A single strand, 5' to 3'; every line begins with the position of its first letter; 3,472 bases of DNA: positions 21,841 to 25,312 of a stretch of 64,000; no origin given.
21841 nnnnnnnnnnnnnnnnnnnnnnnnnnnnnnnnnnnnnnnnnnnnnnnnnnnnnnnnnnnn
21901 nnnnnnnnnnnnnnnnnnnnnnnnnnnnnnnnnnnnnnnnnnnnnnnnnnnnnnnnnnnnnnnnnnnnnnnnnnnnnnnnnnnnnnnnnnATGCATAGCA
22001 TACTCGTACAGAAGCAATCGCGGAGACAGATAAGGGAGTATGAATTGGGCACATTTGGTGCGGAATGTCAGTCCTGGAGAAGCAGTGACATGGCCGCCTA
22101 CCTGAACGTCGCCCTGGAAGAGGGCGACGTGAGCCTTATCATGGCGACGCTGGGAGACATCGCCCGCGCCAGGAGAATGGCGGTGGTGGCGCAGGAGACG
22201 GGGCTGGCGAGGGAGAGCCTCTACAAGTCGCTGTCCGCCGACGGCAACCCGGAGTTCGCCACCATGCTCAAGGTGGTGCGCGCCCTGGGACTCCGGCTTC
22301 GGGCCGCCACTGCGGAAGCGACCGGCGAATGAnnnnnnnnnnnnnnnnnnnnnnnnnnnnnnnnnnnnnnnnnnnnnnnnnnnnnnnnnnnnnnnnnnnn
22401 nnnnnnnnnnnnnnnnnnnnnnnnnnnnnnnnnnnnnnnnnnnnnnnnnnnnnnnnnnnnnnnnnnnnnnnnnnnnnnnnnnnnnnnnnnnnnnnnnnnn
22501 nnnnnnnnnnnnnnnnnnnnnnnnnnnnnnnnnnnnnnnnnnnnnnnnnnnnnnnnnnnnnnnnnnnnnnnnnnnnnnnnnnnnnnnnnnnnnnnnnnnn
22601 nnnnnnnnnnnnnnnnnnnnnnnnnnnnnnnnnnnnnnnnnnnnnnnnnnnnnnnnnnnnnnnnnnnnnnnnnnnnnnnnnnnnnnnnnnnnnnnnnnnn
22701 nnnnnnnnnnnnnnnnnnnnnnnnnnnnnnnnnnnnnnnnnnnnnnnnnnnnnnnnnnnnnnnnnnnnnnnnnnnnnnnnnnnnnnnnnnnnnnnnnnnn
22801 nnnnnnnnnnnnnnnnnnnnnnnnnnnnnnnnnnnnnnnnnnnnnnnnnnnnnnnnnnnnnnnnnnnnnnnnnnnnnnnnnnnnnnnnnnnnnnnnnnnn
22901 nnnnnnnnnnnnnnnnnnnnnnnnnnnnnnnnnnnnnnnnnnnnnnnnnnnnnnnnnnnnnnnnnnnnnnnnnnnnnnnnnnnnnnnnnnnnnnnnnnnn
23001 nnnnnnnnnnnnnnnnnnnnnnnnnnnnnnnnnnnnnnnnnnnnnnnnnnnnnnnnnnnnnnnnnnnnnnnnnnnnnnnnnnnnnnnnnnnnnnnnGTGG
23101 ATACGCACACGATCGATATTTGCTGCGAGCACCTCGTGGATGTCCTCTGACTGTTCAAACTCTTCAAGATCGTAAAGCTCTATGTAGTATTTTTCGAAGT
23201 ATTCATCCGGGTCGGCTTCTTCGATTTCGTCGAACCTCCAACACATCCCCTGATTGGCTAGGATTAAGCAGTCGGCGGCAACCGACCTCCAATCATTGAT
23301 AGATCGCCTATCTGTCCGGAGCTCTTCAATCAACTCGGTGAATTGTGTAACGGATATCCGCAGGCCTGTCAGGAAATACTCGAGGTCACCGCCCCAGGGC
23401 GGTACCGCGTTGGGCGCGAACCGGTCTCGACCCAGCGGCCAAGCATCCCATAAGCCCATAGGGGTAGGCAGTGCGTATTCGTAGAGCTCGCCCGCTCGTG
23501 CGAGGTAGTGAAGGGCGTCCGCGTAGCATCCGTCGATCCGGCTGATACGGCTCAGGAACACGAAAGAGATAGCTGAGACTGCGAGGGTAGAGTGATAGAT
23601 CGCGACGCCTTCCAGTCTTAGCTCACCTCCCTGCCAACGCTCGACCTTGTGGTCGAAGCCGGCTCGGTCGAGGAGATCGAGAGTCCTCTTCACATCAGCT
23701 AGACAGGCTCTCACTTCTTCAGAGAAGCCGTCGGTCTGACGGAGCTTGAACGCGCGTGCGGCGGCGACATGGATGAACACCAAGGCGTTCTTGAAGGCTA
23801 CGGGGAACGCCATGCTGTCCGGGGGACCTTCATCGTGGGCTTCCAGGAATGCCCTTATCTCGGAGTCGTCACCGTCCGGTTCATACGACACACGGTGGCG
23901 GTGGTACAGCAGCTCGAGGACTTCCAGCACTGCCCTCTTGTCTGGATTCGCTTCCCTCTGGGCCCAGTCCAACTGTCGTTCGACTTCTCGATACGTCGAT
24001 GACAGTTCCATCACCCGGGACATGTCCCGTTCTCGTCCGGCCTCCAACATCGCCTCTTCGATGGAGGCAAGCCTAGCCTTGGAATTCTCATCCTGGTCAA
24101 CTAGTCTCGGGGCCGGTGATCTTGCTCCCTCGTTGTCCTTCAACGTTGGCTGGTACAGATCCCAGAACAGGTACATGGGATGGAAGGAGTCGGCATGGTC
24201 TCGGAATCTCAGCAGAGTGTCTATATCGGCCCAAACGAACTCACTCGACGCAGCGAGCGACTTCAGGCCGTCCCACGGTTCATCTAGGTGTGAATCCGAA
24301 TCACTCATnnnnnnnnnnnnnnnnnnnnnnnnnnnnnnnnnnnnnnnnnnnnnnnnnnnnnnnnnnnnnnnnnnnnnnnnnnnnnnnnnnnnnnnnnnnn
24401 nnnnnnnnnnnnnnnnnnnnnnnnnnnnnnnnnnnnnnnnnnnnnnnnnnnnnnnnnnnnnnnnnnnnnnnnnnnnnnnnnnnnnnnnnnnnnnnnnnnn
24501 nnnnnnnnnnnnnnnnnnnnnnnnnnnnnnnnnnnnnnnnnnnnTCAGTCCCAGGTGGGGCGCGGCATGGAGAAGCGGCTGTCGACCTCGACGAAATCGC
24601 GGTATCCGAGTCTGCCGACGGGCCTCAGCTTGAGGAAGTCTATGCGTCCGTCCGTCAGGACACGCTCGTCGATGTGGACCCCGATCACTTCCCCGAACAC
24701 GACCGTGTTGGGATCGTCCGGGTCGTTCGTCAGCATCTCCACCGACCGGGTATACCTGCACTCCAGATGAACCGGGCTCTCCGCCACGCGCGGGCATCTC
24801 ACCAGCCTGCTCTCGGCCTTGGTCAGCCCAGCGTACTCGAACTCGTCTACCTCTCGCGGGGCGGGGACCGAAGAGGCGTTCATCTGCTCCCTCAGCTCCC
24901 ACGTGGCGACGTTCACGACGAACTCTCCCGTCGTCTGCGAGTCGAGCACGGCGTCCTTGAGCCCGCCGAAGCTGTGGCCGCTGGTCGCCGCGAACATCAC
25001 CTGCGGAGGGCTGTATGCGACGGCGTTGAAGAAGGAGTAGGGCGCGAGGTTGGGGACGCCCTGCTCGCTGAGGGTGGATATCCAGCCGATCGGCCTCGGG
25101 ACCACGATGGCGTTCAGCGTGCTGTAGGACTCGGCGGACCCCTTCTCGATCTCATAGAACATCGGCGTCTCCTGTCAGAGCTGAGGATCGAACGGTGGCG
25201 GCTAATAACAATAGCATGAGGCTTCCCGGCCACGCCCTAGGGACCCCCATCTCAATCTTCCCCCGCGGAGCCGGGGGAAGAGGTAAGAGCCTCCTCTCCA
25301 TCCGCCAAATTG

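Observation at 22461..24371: Large unknown protein with a C-terminal HEPN-like RNase motif in a low-GC islet: candidate defence or toxin effector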

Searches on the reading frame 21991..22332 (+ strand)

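Call 3: search_protein_families(library=pfam, proteins=[window:21991-22332:+], max_evalue=1)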
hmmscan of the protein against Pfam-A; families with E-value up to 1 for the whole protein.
window:21991-22332:+ (113 aa): 2 families
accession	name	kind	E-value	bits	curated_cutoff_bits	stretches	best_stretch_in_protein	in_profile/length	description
PF21716.3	dnstrm_HI1420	-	1.7e-25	89.1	27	1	32-106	15-89/90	Probable addiction module antidote protein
PF01381.28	HTH_3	-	0.022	15.2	23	1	65-103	14-52/55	Helix-turn-helix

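Call 4: search_protein_families(library=padloc, proteins=[window:21991-22332:+], max_evalue=1)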
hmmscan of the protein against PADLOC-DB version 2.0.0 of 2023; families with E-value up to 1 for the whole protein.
window:21991-22332:+ (113 aa): 0 families

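Call 7: search_protein_families(library=ncbifam, proteins=[window:21991-22332:+], max_evalue=1)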
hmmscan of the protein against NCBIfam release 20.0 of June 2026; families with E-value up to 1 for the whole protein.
window:21991-22332:+ (113 aa): 2 families
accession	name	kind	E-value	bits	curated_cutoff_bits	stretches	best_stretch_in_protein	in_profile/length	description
TIGR02684.1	dnstrm_HI1420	hypoth_equivalog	8.5e-29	99.6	53.7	1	32-105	15-88/89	addiction module antidote protein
NF048016.1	antoxin_DhiA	equivalog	3.1e-05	24.5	200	1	13-98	66-156/160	type II toxin-antitoxin system antitoxin DhiA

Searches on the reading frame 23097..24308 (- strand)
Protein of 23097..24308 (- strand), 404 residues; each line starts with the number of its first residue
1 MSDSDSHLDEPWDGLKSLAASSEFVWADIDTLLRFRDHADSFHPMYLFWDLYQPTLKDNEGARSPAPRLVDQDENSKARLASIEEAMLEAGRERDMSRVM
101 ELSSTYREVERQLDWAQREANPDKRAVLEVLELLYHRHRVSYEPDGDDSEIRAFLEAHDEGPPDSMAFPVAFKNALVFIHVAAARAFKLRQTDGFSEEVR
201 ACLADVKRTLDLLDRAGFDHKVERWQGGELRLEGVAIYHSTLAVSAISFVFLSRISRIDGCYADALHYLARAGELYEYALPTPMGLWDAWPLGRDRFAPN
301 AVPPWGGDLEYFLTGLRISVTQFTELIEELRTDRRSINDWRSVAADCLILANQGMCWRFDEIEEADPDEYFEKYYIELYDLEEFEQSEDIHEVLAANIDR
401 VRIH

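Call 59: find_homologous_proteins(query=A4, max_evalue=0.001)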
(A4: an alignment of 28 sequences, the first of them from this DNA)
Query A4 (28 sequences) (404 aa, profile of the alignment): 32 proteins with E <= 0.001 among 8000 candidates.
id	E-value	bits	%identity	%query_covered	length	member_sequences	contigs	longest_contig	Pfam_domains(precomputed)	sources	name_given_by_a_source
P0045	5.1e-74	267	33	89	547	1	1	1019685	-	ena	-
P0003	8.6e-74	266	72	99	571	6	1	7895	-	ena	-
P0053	1.3e-73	266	29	90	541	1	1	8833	-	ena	-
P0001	6.6e-72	260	100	100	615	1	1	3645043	-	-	-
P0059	6.6e-72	260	31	85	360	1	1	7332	-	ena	-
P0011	1.4e-70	256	51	100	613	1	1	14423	-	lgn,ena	-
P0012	1.8e-69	252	52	100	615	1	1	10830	-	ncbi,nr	ncbi:MAG: hypothetical protein OXD46_07460 [Chloroflexi bacterium]|nr:hypothetical protein [Chlorofl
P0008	4.3e-69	251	59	99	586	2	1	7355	-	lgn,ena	-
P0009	5.0e-69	251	51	100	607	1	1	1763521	-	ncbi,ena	-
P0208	6.1e-69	250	55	90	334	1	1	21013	-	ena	-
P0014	3.2e-68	248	49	100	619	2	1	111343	-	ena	-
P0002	6.4e-68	247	82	100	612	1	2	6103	-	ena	-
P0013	2.4e-67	245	50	100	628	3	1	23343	-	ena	-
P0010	2.8e-67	245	55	93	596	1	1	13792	-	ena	-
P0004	1.4e-66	243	75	100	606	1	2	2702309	-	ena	-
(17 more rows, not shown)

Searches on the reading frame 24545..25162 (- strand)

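Call 3: search_protein_families(library=pfam, proteins=[window:24545-25162:-], max_evalue=1)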
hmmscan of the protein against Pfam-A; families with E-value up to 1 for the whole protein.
window:24545-25162:- (205 aa): 2 families
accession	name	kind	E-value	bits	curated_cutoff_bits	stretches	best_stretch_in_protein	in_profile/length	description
PF01613.24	Flavin_Reduct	-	1.3e-16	61.6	27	1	21-168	4-137/153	Flavin reductase like domain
PF01977.22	UbiD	-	0.06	13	23.3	1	96-127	110-142/206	3-octaprenyl-4-hydroxybenzoate carboxy-lyase Rift-related domain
